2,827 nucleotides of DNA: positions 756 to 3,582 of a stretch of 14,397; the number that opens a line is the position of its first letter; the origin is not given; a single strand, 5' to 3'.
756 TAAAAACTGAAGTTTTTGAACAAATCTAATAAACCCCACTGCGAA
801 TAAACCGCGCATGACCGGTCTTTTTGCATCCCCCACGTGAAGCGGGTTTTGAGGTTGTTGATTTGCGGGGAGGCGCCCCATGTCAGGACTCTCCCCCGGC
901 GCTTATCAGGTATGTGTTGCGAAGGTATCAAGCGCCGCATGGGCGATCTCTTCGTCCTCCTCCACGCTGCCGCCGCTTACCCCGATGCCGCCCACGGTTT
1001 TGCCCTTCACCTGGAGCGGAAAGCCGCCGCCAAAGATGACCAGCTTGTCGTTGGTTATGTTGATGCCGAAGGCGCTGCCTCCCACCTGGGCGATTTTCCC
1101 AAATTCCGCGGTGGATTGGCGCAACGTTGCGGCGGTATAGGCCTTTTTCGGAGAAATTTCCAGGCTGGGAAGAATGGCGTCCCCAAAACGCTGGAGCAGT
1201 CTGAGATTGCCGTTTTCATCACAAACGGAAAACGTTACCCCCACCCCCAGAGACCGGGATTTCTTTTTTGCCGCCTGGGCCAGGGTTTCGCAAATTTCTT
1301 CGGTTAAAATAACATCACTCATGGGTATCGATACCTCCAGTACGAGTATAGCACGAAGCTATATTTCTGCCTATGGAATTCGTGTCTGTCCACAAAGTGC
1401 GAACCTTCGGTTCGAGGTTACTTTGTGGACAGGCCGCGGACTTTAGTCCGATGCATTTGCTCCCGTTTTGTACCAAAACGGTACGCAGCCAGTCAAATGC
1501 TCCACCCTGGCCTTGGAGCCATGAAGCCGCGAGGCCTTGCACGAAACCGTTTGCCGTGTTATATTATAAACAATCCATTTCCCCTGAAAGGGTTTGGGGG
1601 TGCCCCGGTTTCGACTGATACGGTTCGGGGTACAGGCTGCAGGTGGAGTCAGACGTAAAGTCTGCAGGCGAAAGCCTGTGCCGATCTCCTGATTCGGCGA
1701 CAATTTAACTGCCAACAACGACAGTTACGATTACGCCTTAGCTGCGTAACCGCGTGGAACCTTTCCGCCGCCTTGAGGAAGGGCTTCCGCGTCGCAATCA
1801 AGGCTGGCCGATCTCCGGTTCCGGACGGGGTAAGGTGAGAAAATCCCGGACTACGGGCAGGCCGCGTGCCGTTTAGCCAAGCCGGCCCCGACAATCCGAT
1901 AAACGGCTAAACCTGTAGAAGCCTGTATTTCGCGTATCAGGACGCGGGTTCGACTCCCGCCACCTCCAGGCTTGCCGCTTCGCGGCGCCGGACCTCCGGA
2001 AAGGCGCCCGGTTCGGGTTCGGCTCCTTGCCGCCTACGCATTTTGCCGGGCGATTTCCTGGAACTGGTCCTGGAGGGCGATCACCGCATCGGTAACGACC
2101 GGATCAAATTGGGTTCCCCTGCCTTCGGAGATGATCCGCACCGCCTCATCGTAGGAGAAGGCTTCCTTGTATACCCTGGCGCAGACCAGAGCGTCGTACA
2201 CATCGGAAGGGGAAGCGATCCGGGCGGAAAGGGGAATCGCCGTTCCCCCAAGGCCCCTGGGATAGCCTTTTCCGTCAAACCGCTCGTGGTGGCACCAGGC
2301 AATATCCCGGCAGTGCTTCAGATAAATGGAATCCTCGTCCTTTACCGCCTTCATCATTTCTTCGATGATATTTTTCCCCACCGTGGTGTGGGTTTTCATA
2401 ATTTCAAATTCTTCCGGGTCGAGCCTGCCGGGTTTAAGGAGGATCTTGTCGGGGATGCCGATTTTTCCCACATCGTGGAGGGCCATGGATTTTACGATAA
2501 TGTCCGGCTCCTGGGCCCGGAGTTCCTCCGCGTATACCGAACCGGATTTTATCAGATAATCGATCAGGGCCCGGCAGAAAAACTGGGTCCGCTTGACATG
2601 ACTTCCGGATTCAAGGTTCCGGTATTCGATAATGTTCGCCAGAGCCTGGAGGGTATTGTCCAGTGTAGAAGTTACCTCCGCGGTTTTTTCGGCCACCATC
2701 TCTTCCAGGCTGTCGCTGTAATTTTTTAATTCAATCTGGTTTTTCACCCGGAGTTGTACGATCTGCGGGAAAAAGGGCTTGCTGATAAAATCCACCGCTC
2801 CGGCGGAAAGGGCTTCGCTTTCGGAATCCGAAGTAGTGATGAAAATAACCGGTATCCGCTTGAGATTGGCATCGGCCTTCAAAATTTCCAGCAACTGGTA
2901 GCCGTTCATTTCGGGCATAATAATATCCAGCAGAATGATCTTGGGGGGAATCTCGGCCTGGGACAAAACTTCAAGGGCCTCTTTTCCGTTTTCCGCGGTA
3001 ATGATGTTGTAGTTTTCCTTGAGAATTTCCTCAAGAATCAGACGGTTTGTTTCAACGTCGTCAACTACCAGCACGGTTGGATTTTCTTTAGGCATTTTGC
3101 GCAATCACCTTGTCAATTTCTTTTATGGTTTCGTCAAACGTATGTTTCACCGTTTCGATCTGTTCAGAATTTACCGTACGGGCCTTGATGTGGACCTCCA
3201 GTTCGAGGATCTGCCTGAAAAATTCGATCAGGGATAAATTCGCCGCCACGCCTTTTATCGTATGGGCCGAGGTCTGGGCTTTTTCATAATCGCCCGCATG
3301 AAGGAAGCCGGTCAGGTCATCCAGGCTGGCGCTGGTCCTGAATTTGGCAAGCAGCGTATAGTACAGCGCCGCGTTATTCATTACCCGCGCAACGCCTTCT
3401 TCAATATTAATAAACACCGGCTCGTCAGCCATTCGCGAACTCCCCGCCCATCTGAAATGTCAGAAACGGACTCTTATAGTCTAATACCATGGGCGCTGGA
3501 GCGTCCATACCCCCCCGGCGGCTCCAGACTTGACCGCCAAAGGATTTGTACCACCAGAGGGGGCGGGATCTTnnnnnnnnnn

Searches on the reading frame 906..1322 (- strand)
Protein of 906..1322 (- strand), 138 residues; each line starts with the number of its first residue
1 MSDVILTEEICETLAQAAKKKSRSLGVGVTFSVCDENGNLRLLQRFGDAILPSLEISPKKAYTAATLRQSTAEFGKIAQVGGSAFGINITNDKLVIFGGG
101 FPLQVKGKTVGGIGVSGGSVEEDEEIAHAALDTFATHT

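Call 8: search_protein_families(library=pfam, proteins=[window:906-1322:-])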
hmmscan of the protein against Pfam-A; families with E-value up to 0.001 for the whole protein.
window:906-1322:- (138 aa): 1 family
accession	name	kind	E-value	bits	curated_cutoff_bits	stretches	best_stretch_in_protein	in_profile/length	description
PF03928.20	HbpS-like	-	9.8e-35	119.8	25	1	6-131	1-127/128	Haem degrading protein HbpS-like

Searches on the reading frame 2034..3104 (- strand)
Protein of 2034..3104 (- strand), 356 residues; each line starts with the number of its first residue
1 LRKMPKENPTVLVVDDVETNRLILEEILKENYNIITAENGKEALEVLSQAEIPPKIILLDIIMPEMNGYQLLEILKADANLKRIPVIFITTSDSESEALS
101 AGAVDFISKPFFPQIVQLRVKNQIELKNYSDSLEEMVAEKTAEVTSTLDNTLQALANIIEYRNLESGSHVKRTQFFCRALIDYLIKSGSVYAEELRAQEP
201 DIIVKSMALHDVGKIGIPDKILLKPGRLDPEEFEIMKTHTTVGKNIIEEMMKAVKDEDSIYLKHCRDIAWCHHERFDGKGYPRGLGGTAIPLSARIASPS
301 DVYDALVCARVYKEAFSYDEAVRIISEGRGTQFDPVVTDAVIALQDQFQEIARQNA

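Call 8: search_protein_families(library=pfam, proteins=[window:2034-3104:-])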
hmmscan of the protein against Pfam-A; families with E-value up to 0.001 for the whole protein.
window:2034-3104:- (356 aa): 3 families
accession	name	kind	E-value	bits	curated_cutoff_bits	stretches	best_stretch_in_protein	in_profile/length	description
PF13487.12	HD_5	-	7.4e-26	91.3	27.2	1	206-337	45-170/170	HD domain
PF00072.30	Response_reg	-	4e-23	82.1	30.2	1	11-114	1-104/111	Response regulator receiver domain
PF01966.28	HD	-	7.6e-14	52.4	22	1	191-305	15-115/116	HD domain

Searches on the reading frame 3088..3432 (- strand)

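Call 10: search_protein_families(library=pfam, proteins=[window:3088-3432:-])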
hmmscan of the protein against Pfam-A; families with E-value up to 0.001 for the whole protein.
window:3088-3432:- (114 aa): 2 families
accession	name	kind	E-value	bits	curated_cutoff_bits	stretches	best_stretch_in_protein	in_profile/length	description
PF01627.28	Hpt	-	4.1e-05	24.2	24.6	1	36-98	13-77/84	Hpt domain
PF02680.19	DUF211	-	0.00083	19.9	22.1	0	57-112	28-81/89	Uncharacterized ArCR, COG1888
